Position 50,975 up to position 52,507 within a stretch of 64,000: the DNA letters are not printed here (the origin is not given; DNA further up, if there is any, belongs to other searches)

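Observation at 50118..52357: Peptidoglycan amidase translationally coupled to an actin-fold ATPase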

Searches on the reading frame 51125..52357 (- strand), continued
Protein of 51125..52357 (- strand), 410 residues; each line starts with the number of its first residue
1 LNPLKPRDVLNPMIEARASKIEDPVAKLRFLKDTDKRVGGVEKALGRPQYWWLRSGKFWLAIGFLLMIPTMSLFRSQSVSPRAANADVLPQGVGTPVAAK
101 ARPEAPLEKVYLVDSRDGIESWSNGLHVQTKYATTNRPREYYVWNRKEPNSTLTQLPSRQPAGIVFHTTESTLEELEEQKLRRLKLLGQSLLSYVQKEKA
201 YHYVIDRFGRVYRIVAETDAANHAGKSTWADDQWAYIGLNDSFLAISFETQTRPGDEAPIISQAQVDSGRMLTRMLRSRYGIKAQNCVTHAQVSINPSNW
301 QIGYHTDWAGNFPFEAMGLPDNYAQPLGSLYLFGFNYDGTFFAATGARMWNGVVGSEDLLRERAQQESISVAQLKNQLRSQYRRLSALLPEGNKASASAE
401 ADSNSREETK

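Call 43: search_solved_structures(query=A2, max_evalue=0.1, show_alignments=4)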
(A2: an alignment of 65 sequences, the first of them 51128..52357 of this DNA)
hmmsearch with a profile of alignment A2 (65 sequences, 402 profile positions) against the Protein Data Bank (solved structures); distinct sequences matched with E-value up to 0.1: 7.
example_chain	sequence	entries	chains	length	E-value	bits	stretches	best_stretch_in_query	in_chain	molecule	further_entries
2bh7_A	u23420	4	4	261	1.3e-07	34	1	209-292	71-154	N-ACETYLMURAMOYL-L-ALANINE AMIDASE | N-ACETYLMURAMOYL-L-ALANINE AMIDASE AMID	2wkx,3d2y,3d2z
4bxd_A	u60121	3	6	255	2.1e-06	30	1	209-294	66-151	AMPDH3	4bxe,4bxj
7f5i_A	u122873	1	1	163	0.0012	21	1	218-289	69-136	amidase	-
4bj4_A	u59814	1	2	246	0.0015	20.7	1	201-291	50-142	AMPDH2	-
4bol_A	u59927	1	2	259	0.0016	20.5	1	201-291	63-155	AMPDH2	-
4bpa_A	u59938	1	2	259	0.0017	20.5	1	201-291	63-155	AMPDH2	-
8etq_A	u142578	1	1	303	0.075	15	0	356-394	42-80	k-cTRP5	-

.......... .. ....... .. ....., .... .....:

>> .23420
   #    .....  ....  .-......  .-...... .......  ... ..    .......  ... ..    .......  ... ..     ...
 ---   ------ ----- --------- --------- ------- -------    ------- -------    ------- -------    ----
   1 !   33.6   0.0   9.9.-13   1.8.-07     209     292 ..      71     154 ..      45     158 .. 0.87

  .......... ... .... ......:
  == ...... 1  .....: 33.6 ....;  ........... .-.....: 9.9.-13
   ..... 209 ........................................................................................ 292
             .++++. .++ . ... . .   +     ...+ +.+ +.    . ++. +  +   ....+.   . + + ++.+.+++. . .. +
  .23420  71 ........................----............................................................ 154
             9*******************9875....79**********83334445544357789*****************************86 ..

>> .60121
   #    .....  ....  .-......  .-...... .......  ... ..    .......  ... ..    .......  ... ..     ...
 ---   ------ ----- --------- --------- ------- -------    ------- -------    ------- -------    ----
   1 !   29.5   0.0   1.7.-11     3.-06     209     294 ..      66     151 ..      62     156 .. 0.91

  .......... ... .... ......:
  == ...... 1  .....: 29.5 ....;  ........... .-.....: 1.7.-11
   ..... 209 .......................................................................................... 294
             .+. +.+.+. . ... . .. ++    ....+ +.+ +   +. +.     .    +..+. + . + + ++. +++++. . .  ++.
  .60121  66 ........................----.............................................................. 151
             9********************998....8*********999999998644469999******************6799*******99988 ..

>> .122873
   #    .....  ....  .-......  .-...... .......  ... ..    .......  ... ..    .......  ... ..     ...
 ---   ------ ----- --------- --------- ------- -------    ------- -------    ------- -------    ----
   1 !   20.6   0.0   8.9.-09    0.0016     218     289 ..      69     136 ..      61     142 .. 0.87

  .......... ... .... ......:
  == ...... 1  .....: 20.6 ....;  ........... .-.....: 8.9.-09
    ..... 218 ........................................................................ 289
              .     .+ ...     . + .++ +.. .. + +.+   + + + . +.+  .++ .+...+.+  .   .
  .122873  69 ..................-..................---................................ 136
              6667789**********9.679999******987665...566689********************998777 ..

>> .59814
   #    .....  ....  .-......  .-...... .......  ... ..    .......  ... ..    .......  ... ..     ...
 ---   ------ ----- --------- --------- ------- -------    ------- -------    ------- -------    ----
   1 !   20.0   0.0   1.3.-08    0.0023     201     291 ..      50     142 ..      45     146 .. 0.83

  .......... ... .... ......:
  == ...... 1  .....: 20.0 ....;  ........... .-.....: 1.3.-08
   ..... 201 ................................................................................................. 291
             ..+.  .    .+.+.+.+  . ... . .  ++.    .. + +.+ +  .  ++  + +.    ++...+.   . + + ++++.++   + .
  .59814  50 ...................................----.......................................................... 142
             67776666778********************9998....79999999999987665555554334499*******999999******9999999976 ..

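Call 47: find_encoding_contigs(protein=P0154, flank=8000, max_places=1)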
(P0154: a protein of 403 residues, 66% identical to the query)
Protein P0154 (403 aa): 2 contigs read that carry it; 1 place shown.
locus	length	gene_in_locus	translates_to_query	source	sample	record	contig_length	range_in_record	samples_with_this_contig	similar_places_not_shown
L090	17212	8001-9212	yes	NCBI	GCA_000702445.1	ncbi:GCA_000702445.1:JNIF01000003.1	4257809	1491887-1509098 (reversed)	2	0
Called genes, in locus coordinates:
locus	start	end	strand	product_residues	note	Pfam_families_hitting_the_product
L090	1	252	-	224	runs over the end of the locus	PF13489:Methyltransf_23, PF13847:Methyltransf_31 (weak), PF08241:Methyltransf_11, PF08242:Methyltransf_12, PF13649:Methyltransf_25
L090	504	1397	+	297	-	PF00174:Oxidored_molyb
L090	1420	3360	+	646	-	PF00890:FAD_binding_2 (weak), PF01134:GIDA (faint), PF01266:DAO (weak), PF12831:FAD_oxidored, PF13450:NAD_binding_8 (weak), PF00754:F5_F8_type_C (faint), PF24135:DUF7402 (faint), PF22633:F5_F8_type_C_2 (faint)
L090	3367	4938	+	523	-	PF13646:HEAT_2 (weak)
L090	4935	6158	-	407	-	PF07394:DUF1501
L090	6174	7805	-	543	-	PF08811:DUF1800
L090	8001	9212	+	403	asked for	PF01510:Amidase_2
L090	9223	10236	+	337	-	PF25216:Volactin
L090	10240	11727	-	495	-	PF00578:AhpC-TSA, PF08534:Redoxin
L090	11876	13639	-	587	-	PF00117:GATase, PF07722:Peptidase_C26, PF02540:NAD_synthase (faint), PF00958:GMP_synt_C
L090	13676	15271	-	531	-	PF22694:CtpB_N-like (weak), PF00595:PDZ, PF13180:PDZ_2, PF17820:PDZ_6, PF03572:Peptidase_S41, PF28547:CHD_PDZ-protease (faint)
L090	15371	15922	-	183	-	PF13411:MerR_1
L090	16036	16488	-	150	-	-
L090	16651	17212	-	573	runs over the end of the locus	-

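Call 60: search_protein_families(library=padloc, proteins=[window:51125-52357:-], max_evalue=0.01)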
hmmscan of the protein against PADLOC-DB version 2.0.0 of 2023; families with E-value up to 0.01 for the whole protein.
window:51125-52357:- (410 aa): 0 families

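Call 61: search_protein_families(library=phrogs, proteins=[window:51125-52357:-], max_evalue=0.001)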
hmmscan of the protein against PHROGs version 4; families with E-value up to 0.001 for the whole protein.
window:51125-52357:- (410 aa): 6 families
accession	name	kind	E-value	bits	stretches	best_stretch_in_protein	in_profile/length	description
phrog_1493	-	lysis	3.7e-07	30.7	1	144-293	18-145/394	endolysin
phrog_880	-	lysis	2.1e-06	28.4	1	153-317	187-327/435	endolysin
phrog_19265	-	unknown function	4.2e-06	27.6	1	162-294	25-136/293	-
phrog_1794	-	lysis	7.4e-06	26.6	1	160-294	55-174/336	amidase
phrog_9611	-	lysis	8.8e-06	26.5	1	195-294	52-143/246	endolysin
phrog_700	-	lysis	7.5e-05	23.3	1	134-225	186-261/491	endolysin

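Call 74: find_encoding_contigs(protein=P0223, flank=4000, max_places=1)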
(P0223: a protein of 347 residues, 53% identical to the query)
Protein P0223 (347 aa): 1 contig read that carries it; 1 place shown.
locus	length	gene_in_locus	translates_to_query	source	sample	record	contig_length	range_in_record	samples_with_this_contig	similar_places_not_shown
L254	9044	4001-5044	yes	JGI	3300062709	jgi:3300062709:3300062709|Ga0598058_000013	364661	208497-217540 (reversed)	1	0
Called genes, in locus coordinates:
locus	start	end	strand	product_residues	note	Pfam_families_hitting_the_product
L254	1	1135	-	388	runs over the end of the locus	PF02771:Acyl-CoA_dh_N, PF02770:Acyl-CoA_dh_M, PF00441:Acyl-CoA_dh_1, PF08028:Acyl-CoA_dh_2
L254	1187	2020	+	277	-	-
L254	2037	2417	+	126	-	PF00903:Glyoxalase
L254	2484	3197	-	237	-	PF09509:Hypoth_Ymh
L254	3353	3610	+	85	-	-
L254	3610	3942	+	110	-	PF02452:PemK_toxin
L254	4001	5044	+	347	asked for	PF01510:Amidase_2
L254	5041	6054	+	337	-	PF25216:Volactin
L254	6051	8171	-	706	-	PF04185:Phosphoesterase (faint)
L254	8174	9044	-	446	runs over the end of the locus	PF02163:Peptidase_M50, PF00595:PDZ (weak), PF14685:PDZ_Tricorn (faint), PF17820:PDZ_6, PF00595:PDZ (weak), PF13180:PDZ_2, PF17820:PDZ_6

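Call 75: find_encoding_contigs(protein=P0239, flank=4000, max_places=1)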
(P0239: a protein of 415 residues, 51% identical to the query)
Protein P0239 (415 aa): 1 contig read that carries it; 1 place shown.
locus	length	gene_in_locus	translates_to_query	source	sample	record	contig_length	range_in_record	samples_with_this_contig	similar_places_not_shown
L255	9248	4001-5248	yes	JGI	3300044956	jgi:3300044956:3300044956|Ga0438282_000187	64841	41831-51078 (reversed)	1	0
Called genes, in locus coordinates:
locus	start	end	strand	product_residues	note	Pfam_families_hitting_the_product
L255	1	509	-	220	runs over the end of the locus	PF01073:3Beta_HSD (faint), PF01370:Epimerase, PF05368:NmrA, PF07993:NAD_binding_4 (faint), PF13460:NAD_binding_10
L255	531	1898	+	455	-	PF00884:Sulfatase, PF01663:Phosphodiest (weak), PF16347:SGSH_C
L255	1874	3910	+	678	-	PF00497:SBP_bac_3, PF00512:HisKA, PF02518:HATPase_c, PF00072:Response_reg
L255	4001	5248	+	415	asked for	PF01510:Amidase_2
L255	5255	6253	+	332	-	PF25216:Volactin, PF25229:Salactin (faint)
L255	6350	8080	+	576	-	-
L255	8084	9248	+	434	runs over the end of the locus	PF25954:Beta-barrel_RND_2, PF25990:Beta-barrel_YknX, PF25975:CzcB_C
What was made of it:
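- Look-ups started from the amidase find Volactin downstream (calls 47, 74, 75).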
